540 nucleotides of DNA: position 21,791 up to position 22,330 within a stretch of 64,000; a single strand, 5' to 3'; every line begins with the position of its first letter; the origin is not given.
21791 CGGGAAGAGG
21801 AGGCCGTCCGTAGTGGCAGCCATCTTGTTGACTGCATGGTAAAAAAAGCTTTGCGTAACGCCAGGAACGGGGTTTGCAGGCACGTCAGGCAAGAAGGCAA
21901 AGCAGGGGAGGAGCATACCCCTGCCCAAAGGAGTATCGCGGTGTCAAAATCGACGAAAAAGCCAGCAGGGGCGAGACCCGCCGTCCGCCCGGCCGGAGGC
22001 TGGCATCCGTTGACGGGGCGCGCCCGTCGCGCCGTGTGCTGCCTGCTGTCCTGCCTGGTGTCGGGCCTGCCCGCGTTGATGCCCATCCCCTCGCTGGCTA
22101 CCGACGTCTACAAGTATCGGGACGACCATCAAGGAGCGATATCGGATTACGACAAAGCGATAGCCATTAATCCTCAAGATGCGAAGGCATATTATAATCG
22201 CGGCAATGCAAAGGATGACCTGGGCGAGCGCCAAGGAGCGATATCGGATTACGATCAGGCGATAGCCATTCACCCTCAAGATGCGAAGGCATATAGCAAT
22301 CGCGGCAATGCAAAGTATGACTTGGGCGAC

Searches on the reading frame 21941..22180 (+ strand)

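Call 80: search_protein_families(library=pfam, proteins=[window:21941-22180:+], max_evalue=1)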
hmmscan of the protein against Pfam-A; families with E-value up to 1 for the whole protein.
window:21941-22180:+ (80 aa): 4 families
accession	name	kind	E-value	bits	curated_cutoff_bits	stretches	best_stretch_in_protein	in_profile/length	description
PF00515.34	TPR_1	-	0.00022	21.3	27.8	1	56-80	10-34/34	Tetratricopeptide repeat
PF07719.23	TPR_2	-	0.0029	18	27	1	56-80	10-34/34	Tetratricopeptide repeat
PF13414.12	TPR_11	-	0.0037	17.4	26.8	1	55-80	2-27/42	TPR repeat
PF13181.12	TPR_8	-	0.047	14.3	25.7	1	55-80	9-34/34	Tetratricopeptide repeat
